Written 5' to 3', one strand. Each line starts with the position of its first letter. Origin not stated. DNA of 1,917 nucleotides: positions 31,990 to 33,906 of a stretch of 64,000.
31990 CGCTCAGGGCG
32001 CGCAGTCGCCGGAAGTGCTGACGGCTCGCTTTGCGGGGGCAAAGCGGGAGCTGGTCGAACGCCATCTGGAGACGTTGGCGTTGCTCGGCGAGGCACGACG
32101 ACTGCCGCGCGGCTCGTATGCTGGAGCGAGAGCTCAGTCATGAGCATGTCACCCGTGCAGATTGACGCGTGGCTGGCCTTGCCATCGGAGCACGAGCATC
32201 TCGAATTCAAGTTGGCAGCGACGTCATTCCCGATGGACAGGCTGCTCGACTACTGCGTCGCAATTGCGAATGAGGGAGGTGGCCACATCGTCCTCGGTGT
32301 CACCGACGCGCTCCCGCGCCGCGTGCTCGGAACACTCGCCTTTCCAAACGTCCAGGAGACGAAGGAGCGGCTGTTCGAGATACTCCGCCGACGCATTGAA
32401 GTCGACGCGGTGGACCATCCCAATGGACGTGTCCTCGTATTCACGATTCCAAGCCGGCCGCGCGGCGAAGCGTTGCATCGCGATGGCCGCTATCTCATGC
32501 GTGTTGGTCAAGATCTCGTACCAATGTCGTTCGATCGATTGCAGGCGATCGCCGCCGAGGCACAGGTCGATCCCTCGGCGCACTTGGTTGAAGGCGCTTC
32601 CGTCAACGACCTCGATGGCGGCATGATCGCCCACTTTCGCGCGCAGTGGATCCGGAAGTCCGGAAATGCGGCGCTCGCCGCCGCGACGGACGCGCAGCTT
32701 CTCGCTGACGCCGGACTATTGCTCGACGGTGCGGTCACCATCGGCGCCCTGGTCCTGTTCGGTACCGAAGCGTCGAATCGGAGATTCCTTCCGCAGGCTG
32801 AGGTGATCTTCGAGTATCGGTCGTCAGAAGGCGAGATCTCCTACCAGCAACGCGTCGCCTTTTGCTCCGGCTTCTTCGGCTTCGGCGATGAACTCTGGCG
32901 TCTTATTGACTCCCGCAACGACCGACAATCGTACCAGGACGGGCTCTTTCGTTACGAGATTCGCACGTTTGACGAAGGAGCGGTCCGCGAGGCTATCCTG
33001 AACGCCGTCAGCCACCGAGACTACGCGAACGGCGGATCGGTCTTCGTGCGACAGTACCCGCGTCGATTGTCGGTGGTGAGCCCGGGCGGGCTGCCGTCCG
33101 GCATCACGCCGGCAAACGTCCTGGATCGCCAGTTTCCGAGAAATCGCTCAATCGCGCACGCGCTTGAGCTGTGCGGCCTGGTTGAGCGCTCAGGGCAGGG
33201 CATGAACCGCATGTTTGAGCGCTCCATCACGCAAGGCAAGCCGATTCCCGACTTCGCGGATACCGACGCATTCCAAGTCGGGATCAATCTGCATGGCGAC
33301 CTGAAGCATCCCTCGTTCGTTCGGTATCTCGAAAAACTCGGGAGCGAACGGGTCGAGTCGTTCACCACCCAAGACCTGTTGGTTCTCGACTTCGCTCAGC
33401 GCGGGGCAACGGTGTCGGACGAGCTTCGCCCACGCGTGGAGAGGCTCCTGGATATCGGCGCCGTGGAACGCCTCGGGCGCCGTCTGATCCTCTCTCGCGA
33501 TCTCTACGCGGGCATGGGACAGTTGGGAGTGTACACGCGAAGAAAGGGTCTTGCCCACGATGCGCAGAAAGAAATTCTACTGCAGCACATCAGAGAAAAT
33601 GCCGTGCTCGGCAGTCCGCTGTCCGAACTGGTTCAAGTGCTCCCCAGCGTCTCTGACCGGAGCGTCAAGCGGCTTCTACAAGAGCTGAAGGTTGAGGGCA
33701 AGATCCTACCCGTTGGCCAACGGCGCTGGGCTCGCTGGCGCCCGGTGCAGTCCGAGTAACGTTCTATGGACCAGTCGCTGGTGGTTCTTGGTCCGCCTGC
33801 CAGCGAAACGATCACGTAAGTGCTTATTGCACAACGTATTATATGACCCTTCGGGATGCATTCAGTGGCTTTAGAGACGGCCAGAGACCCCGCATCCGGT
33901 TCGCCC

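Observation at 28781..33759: MmeI-family single-chain restriction-modification enzyme translationally coupled to an AlbA_2/HATPase_c_4-type protein: candidate two-gene defence module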

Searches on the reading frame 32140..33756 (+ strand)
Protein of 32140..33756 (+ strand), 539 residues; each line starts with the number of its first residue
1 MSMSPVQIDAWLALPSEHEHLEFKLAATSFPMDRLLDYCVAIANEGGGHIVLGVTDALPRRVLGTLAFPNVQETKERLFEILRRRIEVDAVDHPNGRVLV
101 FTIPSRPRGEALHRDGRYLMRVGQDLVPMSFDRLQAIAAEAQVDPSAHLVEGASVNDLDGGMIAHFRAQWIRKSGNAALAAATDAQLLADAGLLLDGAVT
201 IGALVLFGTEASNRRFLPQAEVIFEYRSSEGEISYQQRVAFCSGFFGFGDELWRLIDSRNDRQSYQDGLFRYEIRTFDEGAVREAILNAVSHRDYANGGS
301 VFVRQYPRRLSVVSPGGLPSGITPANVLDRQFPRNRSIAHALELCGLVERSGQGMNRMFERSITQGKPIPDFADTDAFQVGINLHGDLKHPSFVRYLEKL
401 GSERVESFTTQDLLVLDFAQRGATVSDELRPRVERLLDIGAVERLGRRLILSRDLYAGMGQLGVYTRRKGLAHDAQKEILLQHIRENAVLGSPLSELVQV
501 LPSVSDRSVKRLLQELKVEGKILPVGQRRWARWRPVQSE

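Call 6: search_protein_families(library=pfam, proteins=[window:32140-33756:+], max_evalue=0.01)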
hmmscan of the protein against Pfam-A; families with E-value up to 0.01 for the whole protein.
window:32140-33756:+ (539 aa): 2 families
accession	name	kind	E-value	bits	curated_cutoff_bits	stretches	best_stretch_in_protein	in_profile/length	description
PF13749.12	HATPase_c_4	-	2.3e-13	50.4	26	1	298-380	1-87/89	Putative ATP-dependent DNA helicase recG C-terminal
PF04326.19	SLFN_AlbA_2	-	5.5e-12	46.7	25.3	1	17-129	1-117/118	Schlafen, AlbA_2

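Call 7: search_protein_families(library=padloc, proteins=[window:32140-33756:+], max_evalue=0.01)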
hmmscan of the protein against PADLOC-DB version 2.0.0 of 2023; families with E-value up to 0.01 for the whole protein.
window:32140-33756:+ (539 aa): 3 families
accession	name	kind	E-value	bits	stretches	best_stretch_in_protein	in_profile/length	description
PDLC02402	Aga_SIR2-PNTD1-PNTD2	-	8.8e-10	35.3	1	197-323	369-488/876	Class I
PDLC02418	Aga_SIR2-Kinase-PNTD1-PNTD2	-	1.4e-07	28.1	1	270-322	313-365/756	Class I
PDLC02394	pAgo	-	0.00013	17.9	1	275-318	313-356/1121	-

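Call 8: search_protein_families(library=ncbifam, proteins=[window:32140-33756:+], max_evalue=0.01)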
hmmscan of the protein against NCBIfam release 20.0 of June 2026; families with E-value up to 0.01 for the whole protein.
window:32140-33756:+ (539 aa): 0 families

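Call 12: find_homologous_proteins(query=window:32140-33756:+)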
Query window:32140-33756:+ (539 aa): 4866 proteins with E <= 0.001 among 8000 candidates; the best 120 are listed.
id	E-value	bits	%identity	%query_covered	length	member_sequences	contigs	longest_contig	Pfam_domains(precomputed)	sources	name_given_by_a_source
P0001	0.0e+0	1204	100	100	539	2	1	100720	PF13749.13,PF04326.20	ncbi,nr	ncbi:MAG: ATP-binding protein [Gemmatimonadota bacterium]|nr:ATP-binding protein [Gemmatimonadota ba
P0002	3.0e-244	830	68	99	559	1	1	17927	PF13749.13,PF04326.20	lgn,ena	-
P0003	1.1e-243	828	69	100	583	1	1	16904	PF13749.13,PF04326.20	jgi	jgi:ATP-dependent DNA helicase RecG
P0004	3.4e-238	810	68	99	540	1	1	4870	PF13749.13,PF04326.20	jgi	jgi:ATP-dependent DNA helicase RecG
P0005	2.9e-212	724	60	99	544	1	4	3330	PF13749.13,PF04326.20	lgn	-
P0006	4.8e-212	724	62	99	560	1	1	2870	PF13749.13,PF04326.20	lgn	-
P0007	5.1e-212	724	62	100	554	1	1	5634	PF13749.13,PF04326.20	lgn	-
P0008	1.7e-208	712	61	99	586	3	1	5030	PF13749.13,PF04326.20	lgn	-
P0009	9.6e-207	706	61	99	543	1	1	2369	PF13749.13,PF04326.20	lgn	-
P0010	2.2e-203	695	58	100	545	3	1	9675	PF13749.13,PF04326.20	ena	-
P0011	9.3e-203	693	60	99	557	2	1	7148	PF13749.13,PF04326.20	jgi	jgi:ATP-dependent DNA helicase RecG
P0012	5.4e-202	690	59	99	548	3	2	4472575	PF13749.13,PF04326.20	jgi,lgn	jgi:ATP-dependent DNA helicase RecG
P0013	5.5e-202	690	59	98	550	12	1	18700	PF13749.13,PF04326.20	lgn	-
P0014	1.6e-199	682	57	99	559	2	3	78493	PF13749.13,PF04326.20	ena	-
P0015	1.4e-197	676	60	96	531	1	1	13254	PF13749.13,PF04326.20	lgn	-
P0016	2.6e-195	668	59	99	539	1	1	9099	PF13749.13,PF04326.20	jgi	-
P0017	1.0e-194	666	59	96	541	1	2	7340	PF13749.13,PF04326.20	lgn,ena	-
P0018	9.4e-194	663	57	99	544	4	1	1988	PF13749.13,PF04326.20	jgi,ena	jgi:ATP-dependent DNA helicase RecG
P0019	8.3e-193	660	58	99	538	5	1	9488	PF13749.13,PF04326.20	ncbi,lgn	-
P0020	3.8e-192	658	57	99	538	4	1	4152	PF13749.13,PF04326.20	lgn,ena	-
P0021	2.3e-191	655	57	99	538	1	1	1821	PF13749.13,PF04326.20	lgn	-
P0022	2.3e-191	655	57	99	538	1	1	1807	PF13749.13,PF04326.20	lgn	-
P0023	2.4e-191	655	60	93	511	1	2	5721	PF13749.13,PF04326.20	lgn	-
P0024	1.3e-190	653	61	90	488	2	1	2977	PF13749.13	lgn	-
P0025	1.1e-189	650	63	88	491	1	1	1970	PF13749.13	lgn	-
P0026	1.5e-188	646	55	100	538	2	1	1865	PF13749.13,PF04326.20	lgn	-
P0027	5.4e-188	644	57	99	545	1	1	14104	PF13749.13,PF04326.20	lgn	-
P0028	1.6e-186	639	56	100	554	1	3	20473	PF13749.13,PF04326.20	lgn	-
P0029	2.3e-186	639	56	99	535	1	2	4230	PF13749.13,PF04326.20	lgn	-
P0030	1.6e-185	636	55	99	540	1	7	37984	PF13749.13,PF04326.20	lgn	-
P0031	2.2e-185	636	55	99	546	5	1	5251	PF13749.13,PF04326.20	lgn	-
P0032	4.1e-185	635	55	100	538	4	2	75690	PF13749.13,PF04326.20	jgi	-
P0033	1.7e-184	633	56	98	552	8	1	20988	PF13749.13,PF04326.20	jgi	jgi:ATP-dependent DNA helicase RecG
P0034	2.6e-184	632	55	99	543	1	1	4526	PF13749.13,PF04326.20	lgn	-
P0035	1.3e-183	630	55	99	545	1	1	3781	PF13749.13,PF04326.20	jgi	jgi:ATP-dependent DNA helicase RecG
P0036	1.4e-183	630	56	99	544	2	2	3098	PF13749.13,PF04326.20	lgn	-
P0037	1.9e-183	629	55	99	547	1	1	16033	PF13749.13,PF04326.20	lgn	-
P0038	5.0e-183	628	55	99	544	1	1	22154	PF13749.13,PF04326.20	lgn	-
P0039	3.2e-182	625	55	99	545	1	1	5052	PF13749.13,PF04326.20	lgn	-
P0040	3.6e-182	625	54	99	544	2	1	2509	PF13749.13,PF04326.20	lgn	-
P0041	3.8e-182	625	55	99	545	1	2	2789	PF13749.13,PF04326.20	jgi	jgi:ATP-dependent DNA helicase RecG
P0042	4.1e-182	625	55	99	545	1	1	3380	PF13749.13,PF04326.20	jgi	jgi:ATP-dependent DNA helicase RecG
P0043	6.7e-182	624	55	99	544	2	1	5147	PF13749.13,PF04326.20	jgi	jgi:ATP-dependent DNA helicase RecG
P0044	6.8e-182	624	53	99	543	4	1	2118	PF13749.13,PF04326.20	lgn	-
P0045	9.5e-182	624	54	99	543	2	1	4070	PF13749.13,PF04326.20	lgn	-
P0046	6.4e-181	621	56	99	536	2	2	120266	PF13749.13,PF04326.20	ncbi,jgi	jgi:ATP-dependent DNA helicase RecG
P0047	1.1e-180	620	55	98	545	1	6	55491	PF13749.13,PF04326.20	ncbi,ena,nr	ncbi:MAG: transcriptional regulator [Betaproteobacteria bacterium RIFCSPLOWO2_12_FULL_65_14]|nr:MAG:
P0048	1.1e-180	620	55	99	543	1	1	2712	PF13749.13,PF04326.20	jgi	jgi:ATP-dependent DNA helicase RecG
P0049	2.0e-180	619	54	99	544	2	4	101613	PF13749.13,PF04326.20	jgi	jgi:ATP-dependent DNA helicase RecG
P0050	2.0e-180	619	54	99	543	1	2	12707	PF13749.13,PF04326.20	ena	-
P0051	5.5e-180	618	55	99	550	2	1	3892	PF13749.13,PF04326.20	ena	-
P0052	5.6e-180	618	54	99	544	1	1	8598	PF13749.13,PF04326.20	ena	-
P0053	6.7e-180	618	55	99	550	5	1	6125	PF13749.13,PF04326.20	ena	-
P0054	7.8e-180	617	56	99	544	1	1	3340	PF13749.13,PF04326.20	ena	-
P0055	1.5e-179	616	54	99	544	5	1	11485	PF13749.13,PF04326.20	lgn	-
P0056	1.6e-179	616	55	99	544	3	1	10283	PF13749.13,PF04326.20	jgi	jgi:ATP-dependent DNA helicase RecG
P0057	2.0e-179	616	54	99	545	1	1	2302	PF13749.13,PF04326.20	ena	-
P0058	2.0e-178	613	55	98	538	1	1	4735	PF13749.13,PF04326.20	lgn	-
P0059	2.2e-178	613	54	99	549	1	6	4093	PF13749.13,PF04326.20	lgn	-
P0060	3.2e-178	612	54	98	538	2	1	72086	PF13749.13,PF04326.20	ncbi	-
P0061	3.5e-178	612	54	99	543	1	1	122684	PF13749.13,PF04326.20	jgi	-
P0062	8.0e-178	611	55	96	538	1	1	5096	PF13749.13,PF04326.20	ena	-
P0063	1.9e-177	609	54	98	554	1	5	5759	PF13749.13,PF04326.20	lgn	-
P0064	6.7e-177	608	53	97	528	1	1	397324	PF13749.13,PF04326.20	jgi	jgi:ATP-dependent DNA helicase RecG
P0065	7.5e-177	607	52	99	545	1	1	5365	PF13749.13,PF04326.20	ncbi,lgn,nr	ncbi:MAG: putative DNA binding domain-containing protein [Verrucomicrobiales bacterium]|nr:putative 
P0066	8.6e-177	607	53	100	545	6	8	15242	PF13749.13,PF04326.20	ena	-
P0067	8.6e-177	607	52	100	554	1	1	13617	PF13749.13,PF04326.20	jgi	jgi:ATP-dependent DNA helicase RecG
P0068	1.0e-176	607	54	99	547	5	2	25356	PF13749.13,PF04326.20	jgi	jgi:ATP-dependent DNA helicase RecG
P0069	1.2e-176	607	54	97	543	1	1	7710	PF13749.13,PF04326.20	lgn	-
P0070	1.4e-176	607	54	99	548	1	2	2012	PF13749.13,PF04326.20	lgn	-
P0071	3.2e-176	605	53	100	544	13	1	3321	PF13749.13,PF04326.20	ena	-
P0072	6.0e-176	604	56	96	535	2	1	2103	PF13749.13,PF04326.20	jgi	-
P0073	6.1e-176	604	53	98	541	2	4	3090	PF13749.13,PF04326.20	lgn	-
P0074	6.7e-176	604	54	99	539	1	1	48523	PF13749.13,PF04326.20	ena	-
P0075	1.5e-175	603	53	97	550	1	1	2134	PF13749.13,PF04326.20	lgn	-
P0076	1.6e-175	603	54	99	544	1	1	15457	PF13749.13,PF04326.20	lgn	-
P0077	1.6e-175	603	53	99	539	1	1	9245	PF13749.13,PF04326.20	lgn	-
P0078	2.6e-175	602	53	99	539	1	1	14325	PF13749.13,PF04326.20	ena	-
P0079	9.3e-175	601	54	99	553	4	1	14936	PF13749.13,PF04326.20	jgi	-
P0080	1.3e-174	600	54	100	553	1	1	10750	PF13749.13,PF04326.20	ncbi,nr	ncbi:MAG: putative DNA binding domain-containing protein [Armatimonadetes bacterium]|nr:putative DNA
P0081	2.1e-174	599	51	99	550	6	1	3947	PF13749.13,PF04326.20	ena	-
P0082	2.7e-174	599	55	99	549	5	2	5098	PF13749.13,PF04326.20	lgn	-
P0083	2.9e-174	599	53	99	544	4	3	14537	PF13749.13,PF04326.20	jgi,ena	-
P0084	3.1e-174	599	53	99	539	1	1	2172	PF13749.13,PF04326.20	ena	-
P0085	4.3e-174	598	53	99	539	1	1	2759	PF13749.13,PF04326.20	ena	-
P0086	4.5e-174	598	53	99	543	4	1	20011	PF13749.13,PF04326.20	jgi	-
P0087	6.7e-174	598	52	99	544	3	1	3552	PF13749.13,PF04326.20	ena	-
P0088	6.9e-174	598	53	99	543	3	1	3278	PF13749.13,PF04326.20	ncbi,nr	ncbi:MAG: putative DNA binding domain-containing protein [Armatimonadetes bacterium]|nr:putative DNA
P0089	1.3e-173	597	54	96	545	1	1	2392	PF13749.13,PF04326.20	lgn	-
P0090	1.4e-173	597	54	96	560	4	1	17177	PF13749.13,PF04326.20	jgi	jgi:ATP-dependent DNA helicase RecG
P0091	1.4e-173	597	53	99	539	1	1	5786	PF13749.13,PF04326.20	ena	-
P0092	2.0e-173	596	53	98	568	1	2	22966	PF13749.13,PF04326.20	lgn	-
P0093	2.7e-173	596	54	99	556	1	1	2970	PF13749.13,PF04326.20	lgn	-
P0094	4.3e-173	595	53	100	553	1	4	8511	PF13749.13,PF04326.20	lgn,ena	-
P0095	5.0e-173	595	53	99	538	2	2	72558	PF13749.13,PF04326.20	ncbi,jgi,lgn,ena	-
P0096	7.1e-173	594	54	99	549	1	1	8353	PF13749.13,PF04326.20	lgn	-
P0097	7.2e-173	594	55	97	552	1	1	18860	PF13749.13,PF04326.20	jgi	jgi:ATP-dependent DNA helicase RecG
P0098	7.8e-173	594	53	96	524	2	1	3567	PF13749.13,PF04326.20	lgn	-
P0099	1.1e-172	594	54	99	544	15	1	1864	PF13749.13,PF04326.20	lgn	-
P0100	1.1e-172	594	52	99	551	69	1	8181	PF13749.13,PF04326.20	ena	-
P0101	1.2e-172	594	51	100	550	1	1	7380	PF13749.13,PF04326.20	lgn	-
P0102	1.3e-172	593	54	99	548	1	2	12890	PF13749.13,PF04326.20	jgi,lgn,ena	-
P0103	1.4e-172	593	53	100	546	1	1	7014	PF13749.13,PF04326.20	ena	-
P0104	1.5e-172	593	53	99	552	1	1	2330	PF13749.13,PF04326.20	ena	-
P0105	1.7e-172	593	52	99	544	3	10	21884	PF13749.13,PF04326.20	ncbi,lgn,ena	-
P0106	1.7e-172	593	53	96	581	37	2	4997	PF13749.13,PF04326.20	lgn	-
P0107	2.0e-172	593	52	99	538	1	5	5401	PF13749.13,PF04326.20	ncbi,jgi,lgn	jgi:ATP-dependent DNA helicase RecG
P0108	2.4e-172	593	51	99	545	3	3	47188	PF13749.13,PF04326.20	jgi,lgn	-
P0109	2.4e-172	593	52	99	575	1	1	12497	PF13749.13,PF04326.20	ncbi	ncbi:MAG: ATP-binding protein [bacterium]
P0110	2.9e-172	592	53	99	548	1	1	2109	PF13749.13,PF04326.20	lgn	-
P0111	3.1e-172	592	52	99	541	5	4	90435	PF13749.13,PF04326.20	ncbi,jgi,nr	ncbi:MAG: putative DNA binding domain-containing protein [Deltaproteobacteria bacterium]|nr:putative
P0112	4.9e-172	592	52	99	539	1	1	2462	PF13749.13,PF04326.20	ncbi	-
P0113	5.9e-172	591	53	99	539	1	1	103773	PF13749.13,PF04326.20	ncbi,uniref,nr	ncbi:ATP-binding protein [Desulfobacter latus]|uniref:Putative DNA binding domain-containing protein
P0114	6.2e-172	591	54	99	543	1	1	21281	PF13749.13,PF04326.20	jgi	jgi:ATP-dependent DNA helicase RecG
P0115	6.8e-172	591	54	99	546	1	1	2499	PF13749.13,PF04326.20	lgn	-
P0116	7.0e-172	591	53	98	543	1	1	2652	PF13749.13,PF04326.20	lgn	-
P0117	7.0e-172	591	52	99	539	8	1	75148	PF13749.13,PF04326.20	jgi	-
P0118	7.5e-172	591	54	98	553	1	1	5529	PF13749.13,PF04326.20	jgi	jgi:ATP-dependent DNA helicase RecG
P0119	8.8e-172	591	54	99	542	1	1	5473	PF13749.13,PF04326.20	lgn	-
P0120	1.0e-171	591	52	99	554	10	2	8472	PF13749.13,PF04326.20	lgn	-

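Call 13: find_related_loci(query=window:32140-33756:+, collection=genome_contigs, flank=8000)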
Query window:32140-33756:+ (539 aa) in genome_contigs; peptide patterns used: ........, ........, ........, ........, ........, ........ (x = any residue, [..] = any of these).
267 stretches matched a pattern; 177 encode a relative of the query (tblastn E <= 1e-3); the best 80 are kept; 80 distinct loci.
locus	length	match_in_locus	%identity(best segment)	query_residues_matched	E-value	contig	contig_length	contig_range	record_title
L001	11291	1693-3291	58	1-533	0e+0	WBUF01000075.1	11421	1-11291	MAG: Rhodocyclaceae bacterium isolate SB9 contig_2238, whole genome shotgun sequence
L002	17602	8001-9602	56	1-535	0e+0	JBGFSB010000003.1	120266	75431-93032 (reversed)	MAG: Deinococcota bacterium isolate BA1A30.2019.Bin.34 NODE_90_length_120266_cov_25.944351, whole genome shotgun sequenc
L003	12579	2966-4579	53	1-538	3e-180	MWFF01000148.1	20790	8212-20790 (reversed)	MAG: Verrucomicrobia bacterium ADurb.Bin006 BWX48_contig000148, whole genome shotgun sequence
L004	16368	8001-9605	52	7-538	3e-178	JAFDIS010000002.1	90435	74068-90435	MAG: Deltaproteobacteria bacterium isolate Meg22_1618_Bin_163 Meg22_1618_Bin_163_scaffold_160, whole genome shotgun sequ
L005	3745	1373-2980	53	1-533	0e+0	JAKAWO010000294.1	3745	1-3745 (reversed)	MAG: Acidobacteria bacterium isolate YP4.bin65 NODE_34506_length_3745_cov_1.433941, whole genome shotgun sequence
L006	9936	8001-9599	53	4-534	5e-175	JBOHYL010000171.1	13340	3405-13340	MAG: Rudaea sp. isolate TC-S_metabat2.bin.583 k127_2144349, whole genome shotgun sequence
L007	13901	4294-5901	52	1-533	1e-174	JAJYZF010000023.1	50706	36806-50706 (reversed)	MAG: Planctomycetota bacterium isolate FK5.bin10 NODE_657_length_50706_cov_2.751122, whole genome shotgun sequence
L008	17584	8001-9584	53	16-539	3e-173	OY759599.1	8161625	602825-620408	MAG: Desulfatiglandales bacterium isolate ef928343-fb2c-4ac1-bd77-a4af7a033044 genome assembly, chromosome: 1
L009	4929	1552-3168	52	1-536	2e-177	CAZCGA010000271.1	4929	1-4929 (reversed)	MAG TPA_asm: uncultured Candidatus Binatia bacterium isolate SRP119689_co1_8 genome assembly, contig: NODE_28933_length_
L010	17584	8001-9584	53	16-539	5e-172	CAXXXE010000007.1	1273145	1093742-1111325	MAG: Desulfatiglandales bacterium isolate d5234fa8-f814-4557-af24-a28d4dae9633 genome assembly, contig: contig_7, whole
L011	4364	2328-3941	51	1-535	2e-177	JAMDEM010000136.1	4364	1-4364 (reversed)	MAG: Bacillota bacterium isolate FK_Sedi_B_Bin.101 NODE_88479_length_4364_cov_1.61223, whole genome shotgun sequence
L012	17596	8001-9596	52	7-535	1e-171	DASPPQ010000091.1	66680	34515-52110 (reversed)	MAG TPA_asm: Thermodesulfobacteriota bacterium isolate SMAG_U12177 k141_1910677, whole genome shotgun sequence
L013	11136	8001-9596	52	6-534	1e-171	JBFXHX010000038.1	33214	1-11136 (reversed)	MAG: Candidatus Binatia bacterium isolate CA_2019_TPIn_197 NODE_4123_length_33214_cov_9.124460_TPIn, whole genome shotgu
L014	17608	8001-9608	53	1-533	1e-174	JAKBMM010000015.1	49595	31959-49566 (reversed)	MAG: Planctomycetota bacterium isolate FK4.bin106 NODE_640_length_49595_cov_4.013221, whole genome shotgun sequence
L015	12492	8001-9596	50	7-535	7e-170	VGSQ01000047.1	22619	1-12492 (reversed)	MAG: Deltaproteobacteria bacterium isolate K_DeepCast_250m_m2_102 K_DeepCast_250m_m2_102_Ga0194125_10004208, whole genom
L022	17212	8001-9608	52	3-535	2e-168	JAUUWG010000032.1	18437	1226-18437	MAG: Desulfobacterales bacterium isolate CSMAG_33 CSMAG_33_k141_2232518_length_18437_cov_7.7957, whole genome shotgun se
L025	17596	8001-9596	51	7-535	6e-168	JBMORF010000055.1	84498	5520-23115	MAG: Thermodesulfobacteriota bacterium isolate Betzabe_MAG173 MAG173_55, whole genome shotgun sequence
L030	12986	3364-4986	51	2-539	1e-166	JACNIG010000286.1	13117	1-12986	MAG: Candidatus Desulfatibia vada NIOZ-UU_NODE_5984_length_13117_cov_41.7984, whole genome shotgun sequence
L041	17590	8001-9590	51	7-533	1e-163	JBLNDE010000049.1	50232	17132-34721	MAG: Bacillota bacterium isolate MAG107 PRJNA950955_bin16_renamed_48, whole genome shotgun sequence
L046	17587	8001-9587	51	8-533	3e-163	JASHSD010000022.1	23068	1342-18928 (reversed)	MAG: Bryobacteraceae bacterium isolate JOPF118 JOPF_NEAR_contig_63166, whole genome shotgun sequence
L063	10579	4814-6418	47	10-539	3e-158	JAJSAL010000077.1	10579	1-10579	MAG: Spirochaetes bacterium isolate Dive96_bin4.94 k141_1811595, whole genome shotgun sequence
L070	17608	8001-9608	48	3-535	2e-155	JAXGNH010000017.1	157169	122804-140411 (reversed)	MAG: Anaerolineae bacterium isolate AnMBR.bin251 bin251_17, whole genome shotgun sequence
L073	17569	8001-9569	49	16-533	7e-155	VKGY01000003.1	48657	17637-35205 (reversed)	MAG: Spirochaetes bacterium isolate X1_MetaBAT.41 scaffold_745, whole genome shotgun sequence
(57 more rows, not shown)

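Call 16: find_encoding_contigs(protein=P0002, flank=8000, max_places=3)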
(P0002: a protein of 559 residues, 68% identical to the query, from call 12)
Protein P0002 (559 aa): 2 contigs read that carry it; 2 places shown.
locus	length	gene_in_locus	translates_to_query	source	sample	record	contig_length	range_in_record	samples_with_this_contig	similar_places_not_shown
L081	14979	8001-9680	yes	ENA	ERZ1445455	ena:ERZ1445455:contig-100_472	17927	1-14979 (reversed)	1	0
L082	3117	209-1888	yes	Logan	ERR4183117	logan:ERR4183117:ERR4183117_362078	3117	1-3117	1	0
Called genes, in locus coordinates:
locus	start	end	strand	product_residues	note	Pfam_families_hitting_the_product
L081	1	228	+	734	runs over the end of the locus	PF13086:AAA_11, PF13245:AAA_19, PF13604:AAA_30 (faint), PF13087:AAA_12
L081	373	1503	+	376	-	-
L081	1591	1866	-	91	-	-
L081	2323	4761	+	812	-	-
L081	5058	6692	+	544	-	PF12161:HsdM_N, PF02384:N6_Mtase, PF05175:MTS (faint)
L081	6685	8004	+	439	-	PF01420:Methylase_S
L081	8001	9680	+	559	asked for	PF04326:SLFN_AlbA_2, PF13749:HATPase_c_4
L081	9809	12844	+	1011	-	PF04313:HSDR_N, PF04851:ResIII, PF18766:SWI2_SNF2, PF22679:T1R_D3-like, PF11867:T1RH-like_C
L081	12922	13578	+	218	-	-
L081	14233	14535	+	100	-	-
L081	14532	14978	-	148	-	?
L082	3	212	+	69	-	?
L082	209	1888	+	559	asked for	PF04326:SLFN_AlbA_2, PF13749:HATPase_c_4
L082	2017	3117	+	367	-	?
